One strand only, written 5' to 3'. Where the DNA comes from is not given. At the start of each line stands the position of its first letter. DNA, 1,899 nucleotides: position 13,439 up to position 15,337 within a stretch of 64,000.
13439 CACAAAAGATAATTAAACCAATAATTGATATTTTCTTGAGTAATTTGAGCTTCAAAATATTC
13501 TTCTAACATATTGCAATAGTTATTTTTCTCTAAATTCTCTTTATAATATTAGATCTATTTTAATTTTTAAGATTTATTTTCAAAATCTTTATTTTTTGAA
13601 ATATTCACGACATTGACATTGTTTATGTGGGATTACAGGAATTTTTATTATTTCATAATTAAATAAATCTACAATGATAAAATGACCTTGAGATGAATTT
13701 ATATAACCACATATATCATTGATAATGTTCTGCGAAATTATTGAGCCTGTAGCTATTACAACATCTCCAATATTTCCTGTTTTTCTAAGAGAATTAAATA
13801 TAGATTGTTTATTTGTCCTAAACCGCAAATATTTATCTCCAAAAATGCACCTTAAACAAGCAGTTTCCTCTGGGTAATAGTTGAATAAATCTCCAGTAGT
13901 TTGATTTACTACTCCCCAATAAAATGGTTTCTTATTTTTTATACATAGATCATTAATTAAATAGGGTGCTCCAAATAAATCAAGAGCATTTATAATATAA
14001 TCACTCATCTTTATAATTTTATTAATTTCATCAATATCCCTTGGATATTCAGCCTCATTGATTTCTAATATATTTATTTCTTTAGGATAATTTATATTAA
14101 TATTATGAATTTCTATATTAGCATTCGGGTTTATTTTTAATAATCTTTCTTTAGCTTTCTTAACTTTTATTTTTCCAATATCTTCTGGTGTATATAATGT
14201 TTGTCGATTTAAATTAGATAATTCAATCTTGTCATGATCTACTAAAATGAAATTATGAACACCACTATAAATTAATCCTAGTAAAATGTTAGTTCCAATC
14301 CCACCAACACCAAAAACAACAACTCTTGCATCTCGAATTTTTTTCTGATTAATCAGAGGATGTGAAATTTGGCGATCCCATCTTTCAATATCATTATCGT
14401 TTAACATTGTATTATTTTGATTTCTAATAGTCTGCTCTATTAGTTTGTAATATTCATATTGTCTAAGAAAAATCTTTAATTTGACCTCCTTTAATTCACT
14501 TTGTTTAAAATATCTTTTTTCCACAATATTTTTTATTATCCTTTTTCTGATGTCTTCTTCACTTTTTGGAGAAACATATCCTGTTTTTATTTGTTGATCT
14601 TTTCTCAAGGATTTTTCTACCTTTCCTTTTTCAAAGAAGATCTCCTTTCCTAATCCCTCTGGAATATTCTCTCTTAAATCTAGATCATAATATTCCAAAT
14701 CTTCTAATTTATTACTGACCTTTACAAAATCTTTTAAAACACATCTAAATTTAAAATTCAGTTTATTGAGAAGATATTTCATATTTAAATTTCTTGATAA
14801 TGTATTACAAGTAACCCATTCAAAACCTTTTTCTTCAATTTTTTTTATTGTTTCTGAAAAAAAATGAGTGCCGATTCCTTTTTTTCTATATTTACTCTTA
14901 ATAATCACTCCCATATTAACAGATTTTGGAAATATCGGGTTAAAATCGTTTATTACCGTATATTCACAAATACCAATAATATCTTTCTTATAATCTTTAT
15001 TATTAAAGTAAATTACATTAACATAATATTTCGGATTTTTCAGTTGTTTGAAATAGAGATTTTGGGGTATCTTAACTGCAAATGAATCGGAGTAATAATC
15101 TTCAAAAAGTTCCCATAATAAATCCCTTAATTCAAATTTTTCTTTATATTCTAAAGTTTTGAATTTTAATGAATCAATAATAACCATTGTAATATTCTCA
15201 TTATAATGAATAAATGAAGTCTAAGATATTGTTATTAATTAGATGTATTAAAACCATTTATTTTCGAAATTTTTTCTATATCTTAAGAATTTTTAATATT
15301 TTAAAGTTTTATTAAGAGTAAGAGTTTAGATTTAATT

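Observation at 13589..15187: Single-polypeptide fusion of a RimJ/RimL-like GNAT acetyltransferase to a ThiF/MoeB-type E1 adenylation domain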

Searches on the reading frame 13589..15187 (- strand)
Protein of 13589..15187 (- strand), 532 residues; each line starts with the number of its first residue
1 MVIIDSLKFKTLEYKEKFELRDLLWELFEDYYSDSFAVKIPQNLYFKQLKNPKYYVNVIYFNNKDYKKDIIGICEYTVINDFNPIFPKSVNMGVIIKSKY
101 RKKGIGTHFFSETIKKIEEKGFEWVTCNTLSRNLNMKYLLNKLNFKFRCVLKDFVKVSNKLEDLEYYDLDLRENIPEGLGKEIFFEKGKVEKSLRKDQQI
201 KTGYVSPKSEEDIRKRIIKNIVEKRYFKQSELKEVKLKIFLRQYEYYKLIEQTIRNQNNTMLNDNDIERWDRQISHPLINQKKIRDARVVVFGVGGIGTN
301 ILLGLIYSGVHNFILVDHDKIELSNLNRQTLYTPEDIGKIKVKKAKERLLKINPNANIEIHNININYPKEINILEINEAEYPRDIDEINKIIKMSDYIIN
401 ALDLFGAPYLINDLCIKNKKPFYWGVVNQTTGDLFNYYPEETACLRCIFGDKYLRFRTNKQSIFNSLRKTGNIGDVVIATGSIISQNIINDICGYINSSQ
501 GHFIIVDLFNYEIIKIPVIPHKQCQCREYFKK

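Call 3: search_protein_families(library=pfam, proteins=[window:13589-15187:-], max_evalue=1)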
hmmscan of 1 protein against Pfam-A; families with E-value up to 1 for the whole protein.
window:13589-15187:- (532 aa): 5 families
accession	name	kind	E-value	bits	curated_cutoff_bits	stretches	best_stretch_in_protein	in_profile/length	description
PF00899.27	ThiF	-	1.1e-50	172.5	28.1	1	280-527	14-237/238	ThiF family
PF00583.31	Acetyltransf_1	-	2.1e-05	25.2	20.7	1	22-144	6-115/116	Acetyltransferase (GNAT) family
PF13302.13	Acetyltransf_3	-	5e-05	24.5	25.4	1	52-146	51-138/138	Acetyltransferase (GNAT) domain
PF13508.13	Acetyltransf_7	-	0.042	14.7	27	1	68-130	12-67/84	Acetyltransferase (GNAT) domain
PF05951.18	Peptidase_M15_2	-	0.086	13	27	1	153-229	27-104/153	Bacterial protein of unknown function (DUF882)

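Call 4: search_protein_families(library=ncbifam, proteins=[window:13589-15187:-], max_evalue=1)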
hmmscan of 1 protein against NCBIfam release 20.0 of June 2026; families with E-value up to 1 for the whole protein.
window:13589-15187:- (532 aa): 33 families (the best 25 are shown)
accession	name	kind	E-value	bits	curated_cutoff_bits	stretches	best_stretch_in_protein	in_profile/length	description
TIGR02356.1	adenyl_thiF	equivalog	3.4e-35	121.3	275.25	1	280-487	15-198/203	thiazole biosynthesis adenylyltransferase ThiF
NF006444.0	PRK08762.1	equivalog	1.8e-33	115.8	449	1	255-526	113-367/387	molybdopterin-synthase adenylyltransferase MoeB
NF004281.0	PRK05690.1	subfamily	5.1e-32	111.1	266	1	260-525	3-246/250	molybdopterin-synthase adenylyltransferase MoeB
NF005902.0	PRK07878.1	equivalog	7.3e-29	100.8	647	1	261-516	14-252/392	adenylyltransferase/sulfurtransferase MoeZ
NF006204.0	PRK08328.1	equivalog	3.9e-28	98.6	339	1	261-515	1-230/231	hypothetical protein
NF047750.1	SAMPActivE1UbaA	equivalog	7.3e-26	91.1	450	1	265-525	8-246/270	SAMP-activating enzyme E1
NF006395.0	PRK08644.1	equivalog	1.7e-24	86.7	159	1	280-367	24-110/215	sulfur carrier protein ThiS adenylyltransferase ThiF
NF009123.0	PRK12475.1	subfamily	4.6e-24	85.3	510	1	268-451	3-173/338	MoeB/ThiF family adenylyltransferase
NF005646.0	PRK07411.1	equivalog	5.8e-24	84.9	633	1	256-508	5-236/390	molybdopterin-synthase adenylyltransferase MoeB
TIGR02355.1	moeB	equivalog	6.9e-24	84.5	376.55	1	269-525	4-238/240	molybdopterin-synthase adenylyltransferase MoeB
NF004111.0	PRK05600.1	equivalog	1.8e-22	80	437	1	259-451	11-191/371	ThiF family adenylyltransferase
TIGR02354.1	thiF_fam2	equivalog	3.8e-18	66.1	152.2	1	281-367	16-101/200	thiamine biosynthesis protein ThiF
NF006077.0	PRK08223.1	equivalog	1.3e-13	50.6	266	1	280-365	22-107/296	hypothetical protein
TIGR01408.1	Ube1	subfamily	1.6e-13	49.3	750.05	1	241-422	372-546/1008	ubiquitin-activating enzyme E1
TIGR01381.1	E1_like_apg7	equivalog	2.3e-11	42.8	571.35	1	275-420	326-473/663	E1-like protein-activating enzyme Gsa7p/Apg7p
TIGR01575.1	rimI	equivalog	0.0039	17.3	86.4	1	94-158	61-125/132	ribosomal protein S18-alanine N-acetyltransferase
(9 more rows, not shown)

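Call 5: search_solved_structures(query=window:13589-15187:-, max_evalue=1, show_alignments=2)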
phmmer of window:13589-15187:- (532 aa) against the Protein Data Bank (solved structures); distinct sequences matched with E-value up to 1: 89 (the best 60 are shown).
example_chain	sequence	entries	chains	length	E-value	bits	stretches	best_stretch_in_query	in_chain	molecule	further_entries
5ff5_A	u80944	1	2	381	2.6e-18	69.4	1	271-360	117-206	PaaA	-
5l6h_A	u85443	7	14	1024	4.4e-18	68.6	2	241-423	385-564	Ubiquitin-activating enzyme E1 1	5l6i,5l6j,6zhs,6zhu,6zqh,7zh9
6nya_A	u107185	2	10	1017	4.6e-18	68.5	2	241-423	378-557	Ubiquitin-activating enzyme E1 1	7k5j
3cmm_A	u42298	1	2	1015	5.1e-18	68.4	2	241-423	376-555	Ubiquitin-activating enzyme E1 1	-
4nnj_A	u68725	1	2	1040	5.3e-18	68.3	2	241-423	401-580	Ubiquitin-activating enzyme E1 1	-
5tr4_A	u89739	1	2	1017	1.4e-17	66.9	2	241-422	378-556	Ubiquitin-activating enzyme E1 1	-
6om4_A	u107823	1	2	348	2e-17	66.4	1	264-459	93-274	MccB protein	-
1zfn_A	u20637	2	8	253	2.2e-17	66.3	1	262-358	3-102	Adenylyltransferase thiF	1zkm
3h5n_A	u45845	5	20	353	2.6e-17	66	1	266-459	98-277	MccB protein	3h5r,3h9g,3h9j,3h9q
6zht_C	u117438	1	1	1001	3e-17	65.9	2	241-423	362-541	Ubiquitin-activating enzyme E1 1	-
3h5a_A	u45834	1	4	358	3.2e-17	65.8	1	266-459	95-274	MccB protein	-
1zud_1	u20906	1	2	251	3.7e-17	65.6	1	262-358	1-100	Adenylyltransferase thiF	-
1jw9_B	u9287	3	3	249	1.4e-16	63.6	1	262-524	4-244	MOLYBDOPTERIN BIOSYNTHESIS MOEB PROTEIN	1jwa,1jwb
6h78_A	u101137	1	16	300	5e-15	58.5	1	280-448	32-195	Ubiquitin-like modifier-activating enzyme 5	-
6h77_A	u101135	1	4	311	5.5e-15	58.4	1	280-448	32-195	Ubiquitin-like modifier-activating enzyme 5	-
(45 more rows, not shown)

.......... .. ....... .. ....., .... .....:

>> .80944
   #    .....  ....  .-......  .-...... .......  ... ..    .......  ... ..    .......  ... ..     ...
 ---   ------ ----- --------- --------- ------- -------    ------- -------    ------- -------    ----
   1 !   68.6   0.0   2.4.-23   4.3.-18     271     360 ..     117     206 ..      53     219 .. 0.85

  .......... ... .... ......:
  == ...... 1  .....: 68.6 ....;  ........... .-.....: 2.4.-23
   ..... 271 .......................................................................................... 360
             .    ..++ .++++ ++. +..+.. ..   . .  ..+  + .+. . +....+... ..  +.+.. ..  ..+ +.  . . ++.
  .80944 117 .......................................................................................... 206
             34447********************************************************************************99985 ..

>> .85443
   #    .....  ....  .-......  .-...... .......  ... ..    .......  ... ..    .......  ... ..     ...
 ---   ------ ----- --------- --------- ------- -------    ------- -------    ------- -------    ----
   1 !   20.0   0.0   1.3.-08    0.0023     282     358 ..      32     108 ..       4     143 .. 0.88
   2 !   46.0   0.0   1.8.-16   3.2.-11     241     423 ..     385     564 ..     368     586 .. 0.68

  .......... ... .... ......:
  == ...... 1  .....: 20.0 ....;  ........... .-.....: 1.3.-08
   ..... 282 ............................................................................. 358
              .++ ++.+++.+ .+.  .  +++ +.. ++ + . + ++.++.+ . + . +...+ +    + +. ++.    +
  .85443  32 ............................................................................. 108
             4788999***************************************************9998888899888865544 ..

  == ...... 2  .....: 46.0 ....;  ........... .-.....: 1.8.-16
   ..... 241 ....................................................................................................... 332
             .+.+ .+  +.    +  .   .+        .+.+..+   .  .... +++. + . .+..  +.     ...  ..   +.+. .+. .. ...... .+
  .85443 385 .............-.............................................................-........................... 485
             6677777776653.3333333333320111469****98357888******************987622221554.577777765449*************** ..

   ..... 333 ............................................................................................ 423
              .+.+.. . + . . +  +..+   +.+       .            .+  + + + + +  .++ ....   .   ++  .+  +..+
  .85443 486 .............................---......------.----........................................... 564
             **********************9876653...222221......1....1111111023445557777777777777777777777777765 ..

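Call 6: find_homologous_proteins(query=window:13589-15187:-, max_evalue=0.001)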
Query window:13589-15187:- (532 aa): 54 proteins with E <= 0.001 among 8000 candidates.
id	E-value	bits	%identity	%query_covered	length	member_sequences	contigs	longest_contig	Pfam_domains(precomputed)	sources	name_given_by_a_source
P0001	0.0e+0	1148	96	100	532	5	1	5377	PF00899.28,PF00583.32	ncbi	-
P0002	2.4e-206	705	92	64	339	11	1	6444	PF00899.28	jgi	-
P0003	1.5e-146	507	73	55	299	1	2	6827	PF00899.28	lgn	-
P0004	3.4e-106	374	53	59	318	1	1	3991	PF00899.28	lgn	-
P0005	7.8e-106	373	53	59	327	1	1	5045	PF00899.28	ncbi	-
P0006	1.5e-105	372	52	59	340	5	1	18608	PF00899.28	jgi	jgi:molybdopterin/thiamine biosynthesis adenylyltransferase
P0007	1.6e-105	372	54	59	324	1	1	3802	PF00899.28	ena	-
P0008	5.2e-103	364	51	59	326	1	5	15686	PF00899.28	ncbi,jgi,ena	-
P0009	7.5e-102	360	51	59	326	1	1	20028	PF00899.28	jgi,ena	-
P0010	1.7e-101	359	51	59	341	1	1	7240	PF00899.28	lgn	-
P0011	1.7e-99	352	52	61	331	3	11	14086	PF00899.28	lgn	-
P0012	1.3e-98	349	51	59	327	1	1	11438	PF00899.28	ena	-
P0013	2.6e-98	348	49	60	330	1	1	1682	PF00899.28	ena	-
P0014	2.9e-97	345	51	58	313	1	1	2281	PF00899.28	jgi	-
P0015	4.0e-97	344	50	61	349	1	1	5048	PF00899.28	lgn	-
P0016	4.4e-97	344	49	59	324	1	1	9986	PF00899.28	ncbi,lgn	-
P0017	1.3e-95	339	50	59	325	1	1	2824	PF00899.28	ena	-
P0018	2.0e-94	335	51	59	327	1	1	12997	PF00899.28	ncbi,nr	ncbi:MAG: HesA/MoeB/ThiF family protein [Promethearchaeota archaeon]|nr:MAG: HesA/MoeB/ThiF family p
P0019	5.7e-92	327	46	62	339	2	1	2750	PF00899.28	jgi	-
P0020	5.4e-91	324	49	58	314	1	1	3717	PF00899.28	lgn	-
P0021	7.7e-91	324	56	49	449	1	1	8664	PF00899.28,PF10130.16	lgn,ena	-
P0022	1.2e-90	323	49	57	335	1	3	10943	PF00899.28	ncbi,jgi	ncbi:MAG: ThiF family adenylyltransferase [Promethearchaeota archaeon]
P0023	6.4e-90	321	48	60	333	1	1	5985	PF00899.28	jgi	-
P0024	1.4e-89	319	47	60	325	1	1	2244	PF00899.28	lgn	-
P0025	7.4e-89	317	48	59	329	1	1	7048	PF00899.28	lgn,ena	-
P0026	1.2e-87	313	49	60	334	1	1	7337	PF00899.28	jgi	-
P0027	1.0e-86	310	46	57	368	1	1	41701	PF00899.28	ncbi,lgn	ncbi:MAG: ThiF family adenylyltransferase [Promethearchaeota archaeon]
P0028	1.0e-85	307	48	60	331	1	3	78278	PF00899.28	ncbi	ncbi:MAG: HesA/MoeB/ThiF family protein [Promethearchaeati archaeon]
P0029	5.9e-84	301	46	59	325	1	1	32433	PF00899.28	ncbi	ncbi:MAG: HesA/MoeB/ThiF family protein [Promethearchaeia archaeon]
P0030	1.1e-83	300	43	68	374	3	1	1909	PF00899.28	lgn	-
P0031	6.8e-83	297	46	57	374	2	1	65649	PF00899.28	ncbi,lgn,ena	-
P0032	1.1e-81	293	45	59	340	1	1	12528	PF00899.28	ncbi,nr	ncbi:MAG: hypothetical protein GF364_14435 [Candidatus Lokiarchaeota archaeon]|nr:hypothetical prote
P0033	4.6e-81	291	46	60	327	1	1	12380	PF00899.28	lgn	-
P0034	1.2e-80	290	44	59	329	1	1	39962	PF00899.28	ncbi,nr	ncbi:MAG: putative Adenylyltransferase [Promethearchaeota archaeon]|nr:MAG: putative Adenylyltransfe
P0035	4.7e-77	278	44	58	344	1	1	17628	PF00899.28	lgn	-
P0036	2.3e-76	276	43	59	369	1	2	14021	PF00899.28,PF03435.25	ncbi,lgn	ncbi:MAG: ThiF family adenylyltransferase [Candidatus Hermodarchaeota archaeon]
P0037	3.8e-76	275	46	59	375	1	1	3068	PF00899.28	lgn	-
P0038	1.0e-75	274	44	59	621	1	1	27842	PF00899.28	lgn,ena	-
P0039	1.4e-75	273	41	63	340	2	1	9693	PF00899.28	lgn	-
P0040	1.8e-74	270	44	59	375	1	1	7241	PF00899.28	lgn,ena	-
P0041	2.4e-74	269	43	59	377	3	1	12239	PF00899.28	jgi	-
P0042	9.3e-74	267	43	59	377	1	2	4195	PF00899.28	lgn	-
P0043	1.3e-72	263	41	61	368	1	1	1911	PF00899.28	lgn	-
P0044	4.5e-71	258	41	58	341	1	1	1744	PF00899.28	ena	-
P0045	2.0e-17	81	29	42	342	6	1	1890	PF00899.28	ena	-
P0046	4.5e-17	80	30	35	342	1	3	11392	PF00899.28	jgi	jgi:molybdopterin/thiamine biosynthesis adenylyltransferase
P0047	6.2e-16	76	28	49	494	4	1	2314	PF00899.28,PF00581.26,PF02391.23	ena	-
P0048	2.4e-13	68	31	54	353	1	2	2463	PF00899.28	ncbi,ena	-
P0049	1.3e-11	62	37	27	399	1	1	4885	PF00899.28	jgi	jgi:molybdopterin/thiamine biosynthesis adenylyltransferase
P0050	5.4e-11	60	38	27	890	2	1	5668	PF10585.15,PF09358.16,PF00899.28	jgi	-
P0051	3.3e-10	58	27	50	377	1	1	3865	PF00899.28,PF03435.25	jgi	jgi:bacteriocin biosynthesis cyclodehydratase domain-containing protein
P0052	6.2e-9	53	32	23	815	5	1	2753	PF16191.11,PF10585.15,PF00899.28,PF16190.12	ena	-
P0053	1.6e-8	52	28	32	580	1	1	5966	PF14464.12,PF00899.28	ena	-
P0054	8.0e-7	46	24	32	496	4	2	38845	PF00899.28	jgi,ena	-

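Call 8: find_encoding_contigs(protein=P0002, flank=6000, max_places=4)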
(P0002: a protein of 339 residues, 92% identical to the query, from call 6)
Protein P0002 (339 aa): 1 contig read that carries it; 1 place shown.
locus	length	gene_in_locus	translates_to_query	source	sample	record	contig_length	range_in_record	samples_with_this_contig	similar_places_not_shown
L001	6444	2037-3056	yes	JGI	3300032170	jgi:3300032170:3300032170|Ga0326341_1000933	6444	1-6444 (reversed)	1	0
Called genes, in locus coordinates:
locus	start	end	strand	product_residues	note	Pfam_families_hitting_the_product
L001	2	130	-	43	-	?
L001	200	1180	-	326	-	-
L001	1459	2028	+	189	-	PF00583:Acetyltransf_1 (weak)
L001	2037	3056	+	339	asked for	PF00899:ThiF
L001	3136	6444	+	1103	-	?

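Call 9: find_encoding_contigs(protein=P0001, flank=6000, max_places=4)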
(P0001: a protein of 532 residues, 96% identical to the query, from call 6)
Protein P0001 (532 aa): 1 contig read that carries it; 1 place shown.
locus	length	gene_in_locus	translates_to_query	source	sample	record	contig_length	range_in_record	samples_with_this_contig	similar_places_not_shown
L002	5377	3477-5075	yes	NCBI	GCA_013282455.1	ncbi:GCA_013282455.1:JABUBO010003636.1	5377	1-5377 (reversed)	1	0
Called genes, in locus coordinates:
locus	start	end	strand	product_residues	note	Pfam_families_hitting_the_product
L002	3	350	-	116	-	?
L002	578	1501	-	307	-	PF13187:Fer4_9 (faint), PF13237:Fer4_10 (faint), PF00037:Fer4 (faint), PF13484:Fer4_16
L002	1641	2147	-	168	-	-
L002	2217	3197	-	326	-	-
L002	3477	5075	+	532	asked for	PF00583:Acetyltransf_1 (weak), PF00899:ThiF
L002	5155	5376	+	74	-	?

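Call 10: find_encoding_contigs(protein=P0003, flank=6000, max_places=4)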
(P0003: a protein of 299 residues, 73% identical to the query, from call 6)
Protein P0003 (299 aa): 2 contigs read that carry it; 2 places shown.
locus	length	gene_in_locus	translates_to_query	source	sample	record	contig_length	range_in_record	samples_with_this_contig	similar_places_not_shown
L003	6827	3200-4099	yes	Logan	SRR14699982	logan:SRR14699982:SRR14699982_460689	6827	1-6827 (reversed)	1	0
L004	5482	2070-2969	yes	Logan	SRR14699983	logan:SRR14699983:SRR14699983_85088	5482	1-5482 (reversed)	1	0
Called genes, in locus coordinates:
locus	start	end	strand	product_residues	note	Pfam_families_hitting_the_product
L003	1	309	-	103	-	?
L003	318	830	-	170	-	-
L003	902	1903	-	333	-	-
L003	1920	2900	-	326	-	-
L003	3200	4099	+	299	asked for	PF00899:ThiF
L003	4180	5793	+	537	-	PF02310:B12-binding (weak), PF04055:Radical_SAM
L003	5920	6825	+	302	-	?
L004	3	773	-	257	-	?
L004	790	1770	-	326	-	-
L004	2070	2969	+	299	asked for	PF00899:ThiF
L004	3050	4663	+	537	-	PF02310:B12-binding (weak), PF04055:Radical_SAM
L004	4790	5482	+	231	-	?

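Call 14: find_encoding_contigs(protein=P0028, flank=10000, max_places=3)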
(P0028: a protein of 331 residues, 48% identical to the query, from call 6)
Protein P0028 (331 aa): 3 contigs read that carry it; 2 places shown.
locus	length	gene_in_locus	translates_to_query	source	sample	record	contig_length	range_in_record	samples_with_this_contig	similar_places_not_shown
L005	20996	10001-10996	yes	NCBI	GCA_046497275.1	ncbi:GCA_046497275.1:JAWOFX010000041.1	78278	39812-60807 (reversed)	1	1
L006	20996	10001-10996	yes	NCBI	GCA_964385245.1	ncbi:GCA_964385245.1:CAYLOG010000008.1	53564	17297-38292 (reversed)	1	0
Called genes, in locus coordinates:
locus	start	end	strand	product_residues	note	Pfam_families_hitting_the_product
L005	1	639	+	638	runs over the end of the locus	PF02687:FtsX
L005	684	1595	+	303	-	PF01156:IU_nuc_hydro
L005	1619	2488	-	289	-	PF01116:F_bP_aldolase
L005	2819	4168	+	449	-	-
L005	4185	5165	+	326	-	PF23023:Anti-Pycsar_Apyc1, PF00753:Lactamase_B (weak), PF12706:Lactamase_B_2 (faint)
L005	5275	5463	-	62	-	PF02597:ThiS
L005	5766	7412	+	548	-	PF14938:SNAP (faint), PF13424:TPR_12 (faint), PF13181:TPR_8 (faint), PF00515:TPR_1 (weak)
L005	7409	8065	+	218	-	PF00702:Hydrolase, PF13419:HAD_2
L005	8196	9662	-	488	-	PF04060:FeS, PF03599:CdhD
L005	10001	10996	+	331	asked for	PF00899:ThiF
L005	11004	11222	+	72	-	-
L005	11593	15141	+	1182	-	-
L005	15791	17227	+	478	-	PF13380:CoA_binding_2, PF13607:Succ_CoA_lig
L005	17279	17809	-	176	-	-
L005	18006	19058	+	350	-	PF00586:AIRS, PF02769:AIRS_C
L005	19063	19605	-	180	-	PF05683:Fumerase_C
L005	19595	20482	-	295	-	PF05681:Fumerase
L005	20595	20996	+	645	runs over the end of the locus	-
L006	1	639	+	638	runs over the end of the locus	PF02687:FtsX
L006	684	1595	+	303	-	PF01156:IU_nuc_hydro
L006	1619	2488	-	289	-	PF01116:F_bP_aldolase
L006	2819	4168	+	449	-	-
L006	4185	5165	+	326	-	PF23023:Anti-Pycsar_Apyc1, PF00753:Lactamase_B (weak), PF12706:Lactamase_B_2 (faint)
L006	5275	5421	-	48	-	PF02597:ThiS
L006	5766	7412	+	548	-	PF14938:SNAP (faint), PF13424:TPR_12 (faint), PF13181:TPR_8 (faint), PF00515:TPR_1 (weak)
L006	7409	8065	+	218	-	PF00702:Hydrolase, PF13419:HAD_2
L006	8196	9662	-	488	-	PF04060:FeS, PF03599:CdhD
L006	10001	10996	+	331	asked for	PF00899:ThiF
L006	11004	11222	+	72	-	-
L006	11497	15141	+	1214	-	-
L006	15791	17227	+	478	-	PF13380:CoA_binding_2, PF13607:Succ_CoA_lig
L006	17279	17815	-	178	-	-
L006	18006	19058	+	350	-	PF00586:AIRS, PF02769:AIRS_C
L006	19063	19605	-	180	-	PF05683:Fumerase_C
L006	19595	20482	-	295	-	PF05681:Fumerase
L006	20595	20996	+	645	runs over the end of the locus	-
